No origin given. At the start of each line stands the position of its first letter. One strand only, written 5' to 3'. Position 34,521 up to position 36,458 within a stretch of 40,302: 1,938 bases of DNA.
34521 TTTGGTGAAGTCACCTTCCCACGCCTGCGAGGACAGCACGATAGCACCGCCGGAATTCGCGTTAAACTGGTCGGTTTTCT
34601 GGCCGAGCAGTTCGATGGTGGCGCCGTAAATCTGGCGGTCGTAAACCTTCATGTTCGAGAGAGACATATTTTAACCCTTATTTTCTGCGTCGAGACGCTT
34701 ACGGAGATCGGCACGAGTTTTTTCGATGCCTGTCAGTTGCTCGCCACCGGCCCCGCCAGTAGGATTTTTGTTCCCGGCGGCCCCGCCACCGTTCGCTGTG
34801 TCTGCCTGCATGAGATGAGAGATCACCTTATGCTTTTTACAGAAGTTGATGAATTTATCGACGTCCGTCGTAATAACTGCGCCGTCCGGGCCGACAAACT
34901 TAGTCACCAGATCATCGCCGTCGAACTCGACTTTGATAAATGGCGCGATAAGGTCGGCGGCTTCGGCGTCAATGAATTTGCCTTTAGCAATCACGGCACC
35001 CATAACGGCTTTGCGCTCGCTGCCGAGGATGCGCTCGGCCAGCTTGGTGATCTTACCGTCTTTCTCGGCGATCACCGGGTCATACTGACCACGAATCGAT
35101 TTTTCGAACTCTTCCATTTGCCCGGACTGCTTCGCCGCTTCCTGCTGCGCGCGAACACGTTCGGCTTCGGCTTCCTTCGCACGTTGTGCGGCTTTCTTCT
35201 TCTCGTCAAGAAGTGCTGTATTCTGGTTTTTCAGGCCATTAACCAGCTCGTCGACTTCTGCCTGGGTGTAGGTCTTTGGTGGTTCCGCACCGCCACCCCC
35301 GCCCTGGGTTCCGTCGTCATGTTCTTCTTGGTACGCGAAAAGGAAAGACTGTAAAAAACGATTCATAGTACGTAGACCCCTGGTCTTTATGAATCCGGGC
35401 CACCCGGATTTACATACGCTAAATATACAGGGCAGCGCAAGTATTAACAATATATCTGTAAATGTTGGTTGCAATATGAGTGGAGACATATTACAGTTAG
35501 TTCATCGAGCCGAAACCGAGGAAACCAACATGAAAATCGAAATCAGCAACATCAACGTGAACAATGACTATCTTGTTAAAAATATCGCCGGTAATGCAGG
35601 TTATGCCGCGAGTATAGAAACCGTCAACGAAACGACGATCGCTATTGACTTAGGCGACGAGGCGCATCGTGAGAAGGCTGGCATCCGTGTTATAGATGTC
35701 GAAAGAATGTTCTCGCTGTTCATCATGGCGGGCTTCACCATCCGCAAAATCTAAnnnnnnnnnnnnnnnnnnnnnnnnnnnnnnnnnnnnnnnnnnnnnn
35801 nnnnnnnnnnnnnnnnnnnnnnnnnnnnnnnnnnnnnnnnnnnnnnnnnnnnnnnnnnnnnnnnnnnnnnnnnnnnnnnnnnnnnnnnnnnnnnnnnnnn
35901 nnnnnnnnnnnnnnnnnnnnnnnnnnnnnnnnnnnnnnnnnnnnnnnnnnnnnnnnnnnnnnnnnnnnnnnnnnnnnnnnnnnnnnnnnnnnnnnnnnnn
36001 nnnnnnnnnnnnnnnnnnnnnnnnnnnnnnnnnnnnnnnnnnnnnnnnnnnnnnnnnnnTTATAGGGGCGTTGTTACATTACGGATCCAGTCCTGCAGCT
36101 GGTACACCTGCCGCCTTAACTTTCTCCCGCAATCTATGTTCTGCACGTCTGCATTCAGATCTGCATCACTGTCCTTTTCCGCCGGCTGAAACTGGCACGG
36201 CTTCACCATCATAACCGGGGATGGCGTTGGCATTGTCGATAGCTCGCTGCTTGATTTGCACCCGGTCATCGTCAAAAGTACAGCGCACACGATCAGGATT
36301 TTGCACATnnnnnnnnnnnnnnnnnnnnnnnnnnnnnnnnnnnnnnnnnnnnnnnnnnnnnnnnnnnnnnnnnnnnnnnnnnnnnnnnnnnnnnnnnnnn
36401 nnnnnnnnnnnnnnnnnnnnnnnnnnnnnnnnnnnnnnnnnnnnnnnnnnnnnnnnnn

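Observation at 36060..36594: Overlapped Rz/Rz1 spanin pair located in the structural operon, far from the holin-endolysin pair at 2690-3730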

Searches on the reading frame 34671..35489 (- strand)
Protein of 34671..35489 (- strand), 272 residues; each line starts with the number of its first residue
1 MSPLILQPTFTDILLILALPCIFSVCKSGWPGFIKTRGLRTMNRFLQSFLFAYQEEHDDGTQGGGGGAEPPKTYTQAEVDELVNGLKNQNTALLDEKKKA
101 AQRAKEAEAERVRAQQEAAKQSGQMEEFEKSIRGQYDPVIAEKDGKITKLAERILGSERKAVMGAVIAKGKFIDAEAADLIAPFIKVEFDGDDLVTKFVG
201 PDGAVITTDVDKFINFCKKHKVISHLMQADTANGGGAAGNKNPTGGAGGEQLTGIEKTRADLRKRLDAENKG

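Call 7: search_protein_families(library=pfam, proteins=[window:34671-35489:-], max_evalue=0.1)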
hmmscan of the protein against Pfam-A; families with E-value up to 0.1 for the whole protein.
window:34671-35489:- (272 aa): 1 family
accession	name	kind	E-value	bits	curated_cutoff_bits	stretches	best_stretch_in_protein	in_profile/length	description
PF05573.18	NosL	-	0.041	14.7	24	0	194-231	16-53/131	NosL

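Call 8: search_protein_families(library=phrogs, proteins=[window:34671-35489:-], max_evalue=0.01)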
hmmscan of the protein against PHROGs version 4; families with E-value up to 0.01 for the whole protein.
window:34671-35489:- (272 aa): 4 families
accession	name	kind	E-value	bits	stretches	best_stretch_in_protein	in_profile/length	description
phrog_206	-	head and packaging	3.3e-34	119.8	1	58-271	20-253/263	head scaffolding protein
phrog_2303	-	head and packaging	8.4e-07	30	1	54-130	32-114/219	head scaffolding protein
phrog_172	-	head and packaging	0.00019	22.5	1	51-131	30-120/229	head scaffolding protein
phrog_1793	-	head and packaging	0.0013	19.9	1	56-131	25-96/193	head scaffolding protein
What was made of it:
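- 34671..35363 (-): Head scaffolding gene, the downstream neighbour. The likely start is M43 of the longest ORF. phrog_206 E 3.3e-34 (call 8).
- Checked: The scaffold gene is at 34671-35363 (phrog_206) (calls 7, 8).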

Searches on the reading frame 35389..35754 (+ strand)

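Call 7: search_protein_families(library=pfam, proteins=[window:35389-35754:+], max_evalue=0.1)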
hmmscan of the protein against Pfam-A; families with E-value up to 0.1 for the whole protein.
window:35389-35754:+ (121 aa): 1 family
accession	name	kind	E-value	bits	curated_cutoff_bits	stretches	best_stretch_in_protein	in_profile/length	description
PF19785.4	UPF0738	-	0.018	15.4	27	1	45-79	78-112/117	Family of unknown function (UPF0738)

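Call 8: search_protein_families(library=phrogs, proteins=[window:35389-35754:+], max_evalue=0.01)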
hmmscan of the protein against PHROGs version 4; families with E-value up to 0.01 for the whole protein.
window:35389-35754:+ (121 aa): 1 family
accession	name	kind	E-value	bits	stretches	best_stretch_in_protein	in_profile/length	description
phrog_1585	-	unknown function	1.7e-21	76.9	1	48-118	1-71/75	-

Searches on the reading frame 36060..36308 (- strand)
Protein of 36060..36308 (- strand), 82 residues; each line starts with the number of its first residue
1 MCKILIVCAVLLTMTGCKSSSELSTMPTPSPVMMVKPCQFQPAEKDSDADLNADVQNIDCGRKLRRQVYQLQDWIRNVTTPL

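Call 7: search_protein_families(library=pfam, proteins=[window:36060-36308:-], max_evalue=0.1)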
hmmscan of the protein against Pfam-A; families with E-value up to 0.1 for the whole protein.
window:36060-36308:- (82 aa): 0 families

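Call 8: search_protein_families(library=phrogs, proteins=[window:36060-36308:-], max_evalue=0.01)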
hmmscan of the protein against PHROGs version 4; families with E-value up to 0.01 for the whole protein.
window:36060-36308:- (82 aa): 4 families
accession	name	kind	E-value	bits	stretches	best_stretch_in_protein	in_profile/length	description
phrog_5672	-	lysis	1.3e-18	67.6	1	37-78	4-45/47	Rz-like spanin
phrog_1267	-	lysis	6.7e-13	50.4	1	4-79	6-86/119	Rz-like spanin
phrog_16495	-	lysis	0.00088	20.6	1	3-47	2-47/82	Rz-like spanin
phrog_456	-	lysis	0.0019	18.9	1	1-55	10-66/102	Rz-like spanin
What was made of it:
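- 36060..36308 (-): o-spanin (Rz1-type) lipoprotein precursor, 82 aa. Lipobox LTMTG|C17, Lys at +2, Pro-rich linker, invariant Cys38 and Cys60. +1 frame, 143-nt overlap with Rz. phrog_5672 E 1.3e-18 and phrog_1267 E 6.7e-13 (call 8).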

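Call 22: search_protein_families(library=ncbifam, proteins=[window:36060-36308:-], max_evalue=0.1)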
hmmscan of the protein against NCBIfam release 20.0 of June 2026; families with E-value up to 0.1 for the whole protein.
window:36060-36308:- (82 aa): 2 families
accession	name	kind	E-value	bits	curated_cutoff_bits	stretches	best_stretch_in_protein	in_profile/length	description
NF038368.1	P2_Rz1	equivalog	0.0064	16.6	27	1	6-58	7-60/85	Rz1-like lysis system protein LysC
NF040516.1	CapE_47_fam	domain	0.075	12.9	35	0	4-25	11-32/39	CapE family protein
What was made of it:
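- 36060..36308 (-): Sub-threshold NCBIfam P2_Rz1 hit (call 22).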
